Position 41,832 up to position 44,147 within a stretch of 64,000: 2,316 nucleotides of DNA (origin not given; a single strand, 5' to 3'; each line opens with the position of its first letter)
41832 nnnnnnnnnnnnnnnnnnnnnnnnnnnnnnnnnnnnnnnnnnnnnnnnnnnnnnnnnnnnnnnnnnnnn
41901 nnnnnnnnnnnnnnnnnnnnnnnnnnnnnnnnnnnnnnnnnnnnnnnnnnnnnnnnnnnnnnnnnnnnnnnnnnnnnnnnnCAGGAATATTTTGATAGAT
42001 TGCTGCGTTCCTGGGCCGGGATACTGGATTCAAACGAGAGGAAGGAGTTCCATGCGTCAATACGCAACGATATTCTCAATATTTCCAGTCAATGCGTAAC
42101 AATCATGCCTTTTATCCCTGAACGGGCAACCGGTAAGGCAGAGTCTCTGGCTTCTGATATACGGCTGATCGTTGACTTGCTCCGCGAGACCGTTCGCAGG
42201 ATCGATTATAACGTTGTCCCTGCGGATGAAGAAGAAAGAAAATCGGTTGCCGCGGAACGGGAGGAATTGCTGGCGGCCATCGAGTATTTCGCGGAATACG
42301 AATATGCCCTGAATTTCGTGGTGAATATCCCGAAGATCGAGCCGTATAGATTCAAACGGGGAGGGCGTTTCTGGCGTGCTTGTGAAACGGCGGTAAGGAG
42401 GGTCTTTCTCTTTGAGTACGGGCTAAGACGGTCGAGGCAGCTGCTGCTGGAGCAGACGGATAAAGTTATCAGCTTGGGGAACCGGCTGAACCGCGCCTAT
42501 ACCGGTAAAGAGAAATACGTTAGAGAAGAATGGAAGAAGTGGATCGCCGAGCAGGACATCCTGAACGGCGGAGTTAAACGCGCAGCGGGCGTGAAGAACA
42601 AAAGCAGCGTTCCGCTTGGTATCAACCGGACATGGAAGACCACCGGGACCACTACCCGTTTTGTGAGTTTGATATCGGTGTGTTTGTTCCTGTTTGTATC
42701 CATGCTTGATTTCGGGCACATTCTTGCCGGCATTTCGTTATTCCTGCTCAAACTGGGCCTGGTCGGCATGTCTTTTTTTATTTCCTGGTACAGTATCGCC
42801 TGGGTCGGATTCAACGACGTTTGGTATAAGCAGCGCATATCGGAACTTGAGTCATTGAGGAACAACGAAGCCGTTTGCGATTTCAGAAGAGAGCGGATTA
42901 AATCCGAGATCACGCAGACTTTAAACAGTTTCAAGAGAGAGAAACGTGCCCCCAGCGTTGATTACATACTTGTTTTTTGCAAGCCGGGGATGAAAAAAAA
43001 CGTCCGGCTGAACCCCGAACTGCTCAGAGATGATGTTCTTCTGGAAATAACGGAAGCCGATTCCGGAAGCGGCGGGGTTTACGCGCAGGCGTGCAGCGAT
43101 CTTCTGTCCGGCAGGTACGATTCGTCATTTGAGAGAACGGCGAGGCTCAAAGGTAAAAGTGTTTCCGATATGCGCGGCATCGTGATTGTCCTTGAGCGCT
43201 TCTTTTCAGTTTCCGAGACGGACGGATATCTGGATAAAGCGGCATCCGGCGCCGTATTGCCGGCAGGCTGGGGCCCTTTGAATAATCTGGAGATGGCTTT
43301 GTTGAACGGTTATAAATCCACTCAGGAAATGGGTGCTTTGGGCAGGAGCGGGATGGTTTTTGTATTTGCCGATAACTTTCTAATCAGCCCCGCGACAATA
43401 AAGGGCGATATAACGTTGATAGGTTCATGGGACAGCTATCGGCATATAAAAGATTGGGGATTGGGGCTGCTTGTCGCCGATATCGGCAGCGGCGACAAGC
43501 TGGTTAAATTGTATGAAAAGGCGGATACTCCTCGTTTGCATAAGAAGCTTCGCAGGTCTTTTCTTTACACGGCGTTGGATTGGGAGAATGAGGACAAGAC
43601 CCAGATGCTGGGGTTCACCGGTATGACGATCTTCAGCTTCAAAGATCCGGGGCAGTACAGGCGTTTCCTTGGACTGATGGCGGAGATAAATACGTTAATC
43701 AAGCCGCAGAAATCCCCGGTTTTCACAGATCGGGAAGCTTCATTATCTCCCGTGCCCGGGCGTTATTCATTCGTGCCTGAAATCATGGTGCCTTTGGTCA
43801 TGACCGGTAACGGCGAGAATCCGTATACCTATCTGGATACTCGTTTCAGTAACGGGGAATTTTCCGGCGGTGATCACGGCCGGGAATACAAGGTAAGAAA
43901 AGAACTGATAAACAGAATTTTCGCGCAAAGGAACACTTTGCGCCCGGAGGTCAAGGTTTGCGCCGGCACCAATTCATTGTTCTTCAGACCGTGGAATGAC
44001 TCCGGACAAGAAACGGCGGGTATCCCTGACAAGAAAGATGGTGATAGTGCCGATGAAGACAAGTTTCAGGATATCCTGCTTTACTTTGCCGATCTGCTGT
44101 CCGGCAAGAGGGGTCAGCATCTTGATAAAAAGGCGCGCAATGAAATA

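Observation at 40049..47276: Phased TTCACA repeat arrays (putative Pho boxes) drive an operon of a single-domain response regulator plus a 2219-aa membrane protein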

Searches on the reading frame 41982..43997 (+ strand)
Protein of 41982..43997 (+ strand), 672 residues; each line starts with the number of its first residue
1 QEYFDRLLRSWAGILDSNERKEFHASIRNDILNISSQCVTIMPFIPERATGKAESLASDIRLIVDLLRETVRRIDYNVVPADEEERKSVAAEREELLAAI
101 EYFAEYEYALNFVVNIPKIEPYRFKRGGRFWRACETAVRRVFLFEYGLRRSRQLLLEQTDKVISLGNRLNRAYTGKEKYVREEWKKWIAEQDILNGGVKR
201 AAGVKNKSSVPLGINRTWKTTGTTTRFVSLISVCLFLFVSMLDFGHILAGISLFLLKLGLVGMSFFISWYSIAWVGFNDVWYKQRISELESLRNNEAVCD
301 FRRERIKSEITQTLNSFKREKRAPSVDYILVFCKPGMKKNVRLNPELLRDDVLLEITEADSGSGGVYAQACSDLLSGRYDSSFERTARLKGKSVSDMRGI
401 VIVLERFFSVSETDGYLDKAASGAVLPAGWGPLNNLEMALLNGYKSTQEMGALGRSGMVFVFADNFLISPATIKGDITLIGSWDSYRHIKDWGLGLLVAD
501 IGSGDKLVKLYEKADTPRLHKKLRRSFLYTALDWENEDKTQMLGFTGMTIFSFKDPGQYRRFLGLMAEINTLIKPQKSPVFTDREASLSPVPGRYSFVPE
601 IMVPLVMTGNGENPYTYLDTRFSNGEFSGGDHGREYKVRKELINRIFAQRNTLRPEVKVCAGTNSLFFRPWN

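Call 46: search_protein_representatives(alignment_id=A2)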
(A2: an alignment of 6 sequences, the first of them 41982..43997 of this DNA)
Query: 6 sequences, 701 profile positions. Proteins with E-value up to 0.001 (for the whole library): 100; up to 1e-10: 74; up to 1e-30: 39. The best 100 are listed.
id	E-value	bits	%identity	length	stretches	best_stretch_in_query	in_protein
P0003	0.0e+00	2334.3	-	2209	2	1-700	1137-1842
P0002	0.0e+00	2010.9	-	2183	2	1-701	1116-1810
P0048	4.0e-93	329.2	-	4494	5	280-658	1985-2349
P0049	3.6e-92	326.1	-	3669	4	349-645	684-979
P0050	7.3e-86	305.2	-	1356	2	294-700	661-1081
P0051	1.6e-83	297.5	-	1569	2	220-660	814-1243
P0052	3.3e-82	293.2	-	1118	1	7-699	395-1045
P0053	4.4e-77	276.2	-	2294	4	408-692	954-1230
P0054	3.0e-72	260.2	-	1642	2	266-672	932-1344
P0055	1.9e-59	217.9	-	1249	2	271-651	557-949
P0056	3.8e-59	216.9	-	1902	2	216-687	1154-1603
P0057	1.5e-57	211.6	-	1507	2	267-651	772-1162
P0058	2.5e-55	204.3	-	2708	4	284-649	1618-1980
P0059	3.6e-55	203.8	-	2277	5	323-683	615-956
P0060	1.6e-53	198.4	-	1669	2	219-657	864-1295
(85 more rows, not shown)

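Call 76: find_related_loci(query=A2, collection=metagenome_contigs, flank=10000)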
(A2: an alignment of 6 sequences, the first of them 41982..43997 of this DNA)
Query A2 (672 aa) in metagenome_contigs; peptide patterns used: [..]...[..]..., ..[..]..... (x = any residue, [..] = any of these).
130 stretches matched a pattern; 5 encode a relative of the query (tblastn E <= 1e-3); 3 distinct loci.
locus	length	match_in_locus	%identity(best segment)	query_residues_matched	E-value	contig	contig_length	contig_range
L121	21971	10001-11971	88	1-672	0e+0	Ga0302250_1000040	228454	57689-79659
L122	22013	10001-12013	50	1-670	0e+0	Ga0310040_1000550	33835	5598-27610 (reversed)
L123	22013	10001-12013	50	1-670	0e+0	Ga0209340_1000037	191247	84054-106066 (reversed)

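Call 89: search_protein_families(library=pfam, proteins=[P0052, P0050], max_evalue=0.01)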
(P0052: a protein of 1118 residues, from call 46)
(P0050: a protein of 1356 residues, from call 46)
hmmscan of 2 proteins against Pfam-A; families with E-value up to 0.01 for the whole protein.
P0052 (1118 aa): 0 families

P0050 (1356 aa): 0 families

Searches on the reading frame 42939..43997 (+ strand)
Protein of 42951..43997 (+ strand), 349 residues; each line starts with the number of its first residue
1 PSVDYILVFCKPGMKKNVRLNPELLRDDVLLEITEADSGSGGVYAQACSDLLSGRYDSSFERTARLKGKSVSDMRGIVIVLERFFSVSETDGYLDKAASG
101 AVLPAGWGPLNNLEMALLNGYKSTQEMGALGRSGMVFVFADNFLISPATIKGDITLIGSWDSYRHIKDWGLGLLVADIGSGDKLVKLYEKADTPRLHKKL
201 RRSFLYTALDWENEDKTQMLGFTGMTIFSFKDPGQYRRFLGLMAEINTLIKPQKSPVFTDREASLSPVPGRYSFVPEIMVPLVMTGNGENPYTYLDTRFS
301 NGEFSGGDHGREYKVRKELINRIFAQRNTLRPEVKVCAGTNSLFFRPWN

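Call 33: find_homologous_proteins(query=window:42951-43997:+, max_evalue=0.01)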
Query seq(349 aa): 2810 candidates shared short words with the query, none scored E <= 0.01.

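Call 55: search_protein_families(library=pfam, alignment_id=A4, max_evalue=1)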
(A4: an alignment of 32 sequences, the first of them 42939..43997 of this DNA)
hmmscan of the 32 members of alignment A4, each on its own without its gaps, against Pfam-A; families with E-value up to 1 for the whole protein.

A. member 1, window:42939-43997:+ (353 aa): 0 families

B. families by the number of members that match (of 32 scanned): 15 families
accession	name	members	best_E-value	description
PF07959.18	Fucose_pyrophosphorylase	2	2.2e-06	Fucose pyrophosphorylase domain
PF00483.29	NTP_transferase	2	3.9e-06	Nucleotidyl transferase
PF21770.3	MgtC_SapB_C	1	0.0035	MGTC/SAPB C-terminal domain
PF10062.14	DUF2300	1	0.027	Predicted secreted protein (DUF2300)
PF02118.27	Srg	1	0.048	Srg family chemoreceptor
PF18663.7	Pallilysin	1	0.065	Pallilysin beta barrel domain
PF18662.7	HTH_56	1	0.091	Cch helix turn helix domain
PF18127.6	NAMPT_N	1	0.13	Nicotinamide phosphoribosyltransferase, N-terminal domain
PF07801.16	DUF1647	1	0.14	Protein of unknown function (DUF1647)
PF17476.7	Binary_toxB_3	1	0.15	Clostridial binary toxin B/anthrax toxin PA domain 3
PF05164.18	ZapA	1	0.15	Cell division protein ZapA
PF03352.18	Adenine_glyco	1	0.16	Methyladenine glycosylase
PF22268.1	DUF6954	1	0.23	Family of unknown function (DUF6954)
PF13516.12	LRR_6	1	0.23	Leucine Rich repeat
PF21513.2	SidD_C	1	0.32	SidD, C-terminal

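Call 56: search_solved_structures(query=A4, max_evalue=10)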
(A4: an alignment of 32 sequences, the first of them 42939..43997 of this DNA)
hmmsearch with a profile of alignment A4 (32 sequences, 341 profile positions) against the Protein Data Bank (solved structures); distinct sequences matched with E-value up to 10: 13.
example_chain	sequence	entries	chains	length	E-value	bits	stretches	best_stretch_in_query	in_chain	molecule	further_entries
9jao_C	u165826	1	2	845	0.013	17.7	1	250-330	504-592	SWI/SNF-related matrix-associated actin-dependent regulator of chromatin subfamily A conta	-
8sdw_A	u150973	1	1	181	0.34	13.1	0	8-62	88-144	ADP-ribosylation factor 1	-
3p1j_A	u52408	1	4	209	0.52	12.4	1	159-263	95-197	GTPase IMAP family member 2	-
2xto_A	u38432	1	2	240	0.53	12.4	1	159-264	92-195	GTPASE IMAP FAMILY MEMBER 2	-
2xtp_A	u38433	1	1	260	0.6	12.3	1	159-263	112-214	GTPASE IMAP FAMILY MEMBER 2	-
2xtm_A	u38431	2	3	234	0.64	12.2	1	159-263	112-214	GTPASE IMAP FAMILY MEMBER 2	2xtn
1hur_A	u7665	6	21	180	1.1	11.4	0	8-62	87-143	HUMAN ADP-RIBOSYLATION FACTOR 1 | ADP-ribosylation factor 1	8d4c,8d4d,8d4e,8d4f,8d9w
1r8q_A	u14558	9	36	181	1.1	11.4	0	8-62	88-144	ADP-ribosylation factor 1 | RAT ADP-RIBOSYLATION FACTOR-1 | ADP ribosylation factor 1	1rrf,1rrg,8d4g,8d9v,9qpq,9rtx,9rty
7ux3_C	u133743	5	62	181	1.1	11.4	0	8-62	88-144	ADP-ribosylation factor 1 | ADP ribosylation factor 1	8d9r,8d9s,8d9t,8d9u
9c58_A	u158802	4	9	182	1.2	11.3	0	8-62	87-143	ADP-ribosylation factor 1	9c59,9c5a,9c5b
8rsq_A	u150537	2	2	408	1.2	11.3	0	8-62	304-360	Bacteriorhodopsin,ADP-ribosylation factor 1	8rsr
1a75_A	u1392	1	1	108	1.4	11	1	52-116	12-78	PARVALBUMIN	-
1a75_B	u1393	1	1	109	1.4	11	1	52-116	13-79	PARVALBUMIN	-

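Call 63: predict_structure(alignment_id=A4)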
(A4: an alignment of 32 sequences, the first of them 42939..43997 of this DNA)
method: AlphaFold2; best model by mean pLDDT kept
length: 353 residues; sequences in the alignment: 32
mean_pLDDT: 87.2   pTM: 0.89
mean pLDDT of the five models: 87.2, 86.6, 86.3, 85.8, 85.7
residues with pLDDT >= 90: 231; 70-90: 69; 50-70: 28; < 50: 25
segments of 3 or more residues with pLDDT < 50: 92-104, 261-263, 266-272
pLDDT, mean of each block of 10 residues (from residue 1): 83 94 90 95 94 97 96 98 83 48 56 85 96 98 92 96 94 92 91 78 83 91 95 98 98 75 47 76 96 95 84 87 97 95 88 61
secondary structure, 60 per line:
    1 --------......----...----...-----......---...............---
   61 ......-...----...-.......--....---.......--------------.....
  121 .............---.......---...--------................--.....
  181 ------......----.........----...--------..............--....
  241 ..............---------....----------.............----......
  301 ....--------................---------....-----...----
elements in order: E9-14 E34-39 H43-57 H61-66 E79-85 H88-91 H95-101 H116-133 E137-143 E147-149 E158-166 H167-173 E176-180 E187-192 H197-205 E221-234 H237-254 H264-267 H278-290 H295-304 H313-328 E338-341 E347-349
